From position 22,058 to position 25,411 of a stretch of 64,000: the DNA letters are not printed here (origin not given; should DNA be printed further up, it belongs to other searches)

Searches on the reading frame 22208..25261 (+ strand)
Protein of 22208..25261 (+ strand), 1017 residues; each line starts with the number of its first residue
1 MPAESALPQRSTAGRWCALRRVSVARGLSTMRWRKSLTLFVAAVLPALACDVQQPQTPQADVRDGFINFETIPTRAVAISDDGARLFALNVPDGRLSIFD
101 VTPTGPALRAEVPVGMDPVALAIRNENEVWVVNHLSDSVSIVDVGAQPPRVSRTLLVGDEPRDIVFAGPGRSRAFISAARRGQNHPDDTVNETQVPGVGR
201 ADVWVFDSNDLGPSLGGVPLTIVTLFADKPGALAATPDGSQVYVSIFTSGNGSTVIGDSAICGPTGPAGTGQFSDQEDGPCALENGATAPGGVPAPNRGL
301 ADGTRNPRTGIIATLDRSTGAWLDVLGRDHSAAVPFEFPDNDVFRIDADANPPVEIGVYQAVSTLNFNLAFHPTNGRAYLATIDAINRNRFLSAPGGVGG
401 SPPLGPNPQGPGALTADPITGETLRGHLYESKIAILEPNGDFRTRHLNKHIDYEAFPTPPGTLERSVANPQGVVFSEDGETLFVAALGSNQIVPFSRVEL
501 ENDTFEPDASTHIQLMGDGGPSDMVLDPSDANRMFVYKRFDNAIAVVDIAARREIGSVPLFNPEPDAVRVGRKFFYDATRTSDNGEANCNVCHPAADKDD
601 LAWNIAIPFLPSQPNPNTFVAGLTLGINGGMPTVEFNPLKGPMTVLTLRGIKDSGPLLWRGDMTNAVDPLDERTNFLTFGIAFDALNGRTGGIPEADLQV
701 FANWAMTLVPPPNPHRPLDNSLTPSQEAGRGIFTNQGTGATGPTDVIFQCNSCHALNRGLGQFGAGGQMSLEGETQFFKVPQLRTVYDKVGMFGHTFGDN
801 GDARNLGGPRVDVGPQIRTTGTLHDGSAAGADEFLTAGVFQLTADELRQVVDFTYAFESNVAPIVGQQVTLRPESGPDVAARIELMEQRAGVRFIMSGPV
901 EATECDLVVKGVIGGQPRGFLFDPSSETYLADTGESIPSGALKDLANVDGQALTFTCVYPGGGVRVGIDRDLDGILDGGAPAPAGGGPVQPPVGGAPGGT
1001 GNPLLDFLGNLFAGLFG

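Call 5: search_protein_families(library=pfam, proteins=[window:22208-25261:+], max_evalue=10)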
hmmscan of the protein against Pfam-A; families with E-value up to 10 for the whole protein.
window:22208-25261:+ (1017 aa): 4 families
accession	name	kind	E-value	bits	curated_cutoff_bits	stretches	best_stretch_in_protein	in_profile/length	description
PF03150.19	CCP_MauG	-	0.00016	22.8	25.6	1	566-596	2-31/149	Di-haem cytochrome c peroxidase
PF10282.15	Lactonase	-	0.00069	19.4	21.7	2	472-550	147-221/344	Lactonase, 7-bladed beta-propeller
PF23749.1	DUF7165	-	0.011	14.9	26.7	1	79-170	29-118/442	Domain of unknown function (DUF7165)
PF09086.16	DUF1924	-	0.034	15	22.5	1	568-595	8-35/96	Domain of unknown function (DUF1924)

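Call 6: search_protein_families(library=ncbifam, proteins=[window:22208-25261:+], max_evalue=10)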
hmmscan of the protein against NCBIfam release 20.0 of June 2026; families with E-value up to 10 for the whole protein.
window:22208-25261:+ (1017 aa): 9 families
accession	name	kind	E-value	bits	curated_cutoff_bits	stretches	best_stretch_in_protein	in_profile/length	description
TIGR03866.1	PQQ_ABC_repeats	subfamily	1.1e-09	37.8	287.3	2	469-564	42-128/310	PQQ-dependent catabolism-associated beta-propeller protein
TIGR02276.1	beta_rpt_yvtn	repeat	6.8e-09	35.6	27.85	1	126-166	3-41/42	beta-propeller repeat protein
NF052340.1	hydrazine_beta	equivalog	9.3e-08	31.5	560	1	76-177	37-134/372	hydrazine synthase subunit beta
NF052342.1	hydrazine_BC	exception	1.2e-05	23.8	1250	1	76-179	43-142/690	hydrazine synthase subunit beta-gamma fusion subunit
NF035926.1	scyF_NHL_VPEP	equivalog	0.00061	19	350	1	409-549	102-228/376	scytonemin biosynthesis PEP-CTERM protein ScyF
NF008258.1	PRK11028.1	equivalog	0.0026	16.9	370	1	450-551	109-207/330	6-phosphogluconolactonase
TIGR03099.1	dCO2ase_PEP1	hypoth_equivalog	0.02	14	478.45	1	108-179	42-111/398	pyridoxal-dependent decarboxylase, exosortase A system-associated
NF041895.1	choice_anch_V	domain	0.046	13.8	42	1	579-630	17-64/150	choice-of-anchor V domain-containing protein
TIGR01904.2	GSu_C4xC__C2xCH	domain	0.16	11.7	27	0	583-598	46-61/73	CxxxxCH/CxxCH domain c-type cytochrome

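Call 61: find_homologous_proteins(query=window:22298-25261:+, max_evalue=0.001)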
Query window:22298-25261:+ (987 aa): 6756 proteins with E <= 0.001 among 8000 candidates; the best 120 are listed.
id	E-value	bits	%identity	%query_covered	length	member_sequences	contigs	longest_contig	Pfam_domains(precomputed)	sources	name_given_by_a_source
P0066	0.0e+0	2256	100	100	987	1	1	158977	-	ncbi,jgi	-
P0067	0.0e+0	1687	76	100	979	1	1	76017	-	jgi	-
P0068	0.0e+0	1629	74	96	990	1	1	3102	-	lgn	-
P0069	0.0e+0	1494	69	96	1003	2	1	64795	-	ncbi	-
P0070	0.0e+0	1489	67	100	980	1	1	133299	-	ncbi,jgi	-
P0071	0.0e+0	1437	67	96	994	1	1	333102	-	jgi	-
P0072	0.0e+0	1341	68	90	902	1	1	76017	-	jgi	-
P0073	0.0e+0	1301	64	93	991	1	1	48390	PF10282.16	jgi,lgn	jgi:YVTN family beta-propeller protein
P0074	0.0e+0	1291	63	91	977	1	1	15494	PF10282.16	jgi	jgi:YVTN family beta-propeller protein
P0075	0.0e+0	1288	64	92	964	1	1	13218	PF10282.16,PF03150.20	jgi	jgi:YVTN family beta-propeller protein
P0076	0.0e+0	1282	61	96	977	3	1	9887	PF10282.16,PF08450.19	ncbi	-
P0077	0.0e+0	1272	63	93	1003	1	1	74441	-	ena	-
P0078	0.0e+0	1270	63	93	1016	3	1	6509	PF10282.16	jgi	jgi:YVTN family beta-propeller protein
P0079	0.0e+0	1263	63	93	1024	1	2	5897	PF10282.16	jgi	jgi:YVTN family beta-propeller protein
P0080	0.0e+0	1251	62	92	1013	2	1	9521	PF10282.16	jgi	jgi:YVTN family beta-propeller protein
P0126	6.9e-231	787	47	93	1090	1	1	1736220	PF10282.16,PF03150.20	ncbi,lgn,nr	ncbi:MAG: hypothetical protein KatS3mg077_0350 [Candidatus Binatia bacterium]|nr:MAG: hypothetical p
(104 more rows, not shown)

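Call 62: find_encoding_contigs(protein=P0067, flank=8000, max_places=1)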
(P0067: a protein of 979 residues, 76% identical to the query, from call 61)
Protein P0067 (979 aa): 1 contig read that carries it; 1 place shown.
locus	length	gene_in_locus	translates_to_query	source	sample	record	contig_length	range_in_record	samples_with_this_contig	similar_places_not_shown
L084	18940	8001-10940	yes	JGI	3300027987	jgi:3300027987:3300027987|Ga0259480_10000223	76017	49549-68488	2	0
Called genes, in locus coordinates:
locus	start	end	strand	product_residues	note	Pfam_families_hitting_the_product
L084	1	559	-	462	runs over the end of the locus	PF02515:CoA_transf_3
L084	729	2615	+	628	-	PF00005:ABC_tran, PF02463:SMC_N (faint)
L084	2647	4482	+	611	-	PF00005:ABC_tran, PF13304:AAA_21 (faint)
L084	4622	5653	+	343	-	PF00990:GGDEF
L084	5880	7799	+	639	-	PF02517:Rce1-like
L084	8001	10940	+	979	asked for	-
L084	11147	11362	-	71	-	-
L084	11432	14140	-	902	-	-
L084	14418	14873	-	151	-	PF20398:DUF6691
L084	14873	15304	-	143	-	PF04143:Sulf_transp (weak)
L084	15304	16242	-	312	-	PF01925:TauE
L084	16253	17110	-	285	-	PF00753:Lactamase_B, PF12706:Lactamase_B_2 (weak)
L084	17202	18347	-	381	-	PF02812:ELFV_dehydrog_N, PF00208:ELFV_dehydrog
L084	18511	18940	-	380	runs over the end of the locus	PF01321:Creatinase_N, PF00557:Peptidase_M24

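Call 63: find_encoding_contigs(protein=P0071, flank=8000, max_places=1)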
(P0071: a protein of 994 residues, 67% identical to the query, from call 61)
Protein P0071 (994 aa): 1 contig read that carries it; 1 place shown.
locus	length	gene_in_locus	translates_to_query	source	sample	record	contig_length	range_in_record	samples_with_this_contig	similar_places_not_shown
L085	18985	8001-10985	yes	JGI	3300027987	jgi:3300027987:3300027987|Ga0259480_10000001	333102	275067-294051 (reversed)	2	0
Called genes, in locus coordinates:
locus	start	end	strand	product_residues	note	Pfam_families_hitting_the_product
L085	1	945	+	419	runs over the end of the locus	PF25917:BSH_RND, PF25973:BSH_CzcB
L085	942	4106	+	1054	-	PF00873:ACR_tran, PF03176:MMPL (faint), PF02355:SecD_SecF_C (faint)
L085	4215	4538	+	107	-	-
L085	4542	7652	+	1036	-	PF00486:Trans_reg_C, PF13191:AAA_16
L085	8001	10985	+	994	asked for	-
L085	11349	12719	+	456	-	PF12796:Ank_2, PF13606:Ank_3 (faint), PF13637:Ank_4 (weak), PF13857:Ank_5 (weak), PF00023:Ank (weak), PF08239:SH3_3 (weak)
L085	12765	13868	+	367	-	PF04307:YdjM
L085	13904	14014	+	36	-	-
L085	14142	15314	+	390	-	PF04909:Amidohydro_2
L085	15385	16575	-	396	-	PF17785:PUA_3, PF10672:Methyltrans_SAM, PF03602:Cons_hypoth95 (weak)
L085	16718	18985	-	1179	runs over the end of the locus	PF03176:MMPL, PF12349:Sterol-sensing (faint), PF03176:MMPL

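Call 64: find_encoding_contigs(protein=P0126, flank=8000, max_places=1)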
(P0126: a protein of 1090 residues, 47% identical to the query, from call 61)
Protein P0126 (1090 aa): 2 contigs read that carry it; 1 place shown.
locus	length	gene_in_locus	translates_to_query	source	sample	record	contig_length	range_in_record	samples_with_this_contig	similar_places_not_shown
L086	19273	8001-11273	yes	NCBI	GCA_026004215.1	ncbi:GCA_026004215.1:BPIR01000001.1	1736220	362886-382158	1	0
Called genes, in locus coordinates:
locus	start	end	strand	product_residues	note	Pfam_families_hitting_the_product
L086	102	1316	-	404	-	PF00438:S-AdoMet_synt_N, PF02772:S-AdoMet_synt_M, PF02773:S-AdoMet_synt_C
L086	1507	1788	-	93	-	PF00381:PTS-HPr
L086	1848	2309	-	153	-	PF00359:PTS_EIIA_2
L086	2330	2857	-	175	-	PF02482:Ribosomal_S30AE, PF16321:Ribosom_S30AE_C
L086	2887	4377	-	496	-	PF00309:Sigma54_AID, PF04963:Sigma54_CBD, PF04552:Sigma54_DBD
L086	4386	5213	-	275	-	PF00005:ABC_tran, PF12399:BCA_ABC_TP_C (weak)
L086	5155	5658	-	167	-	PF03968:LptD_N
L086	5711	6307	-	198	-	-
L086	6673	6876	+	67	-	PF00313:CSD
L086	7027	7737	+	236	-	-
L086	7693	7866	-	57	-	-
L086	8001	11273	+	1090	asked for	PF10282:Lactonase (faint), PF03150:CCP_MauG (faint)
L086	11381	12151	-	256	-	PF00106:adh_short, PF08659:KR (weak), PF13561:adh_short_C2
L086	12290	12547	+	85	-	-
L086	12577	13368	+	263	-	PF01435:Peptidase_M48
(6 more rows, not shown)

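Call 65: find_encoding_contigs(protein=P0066, flank=1000, max_places=2)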
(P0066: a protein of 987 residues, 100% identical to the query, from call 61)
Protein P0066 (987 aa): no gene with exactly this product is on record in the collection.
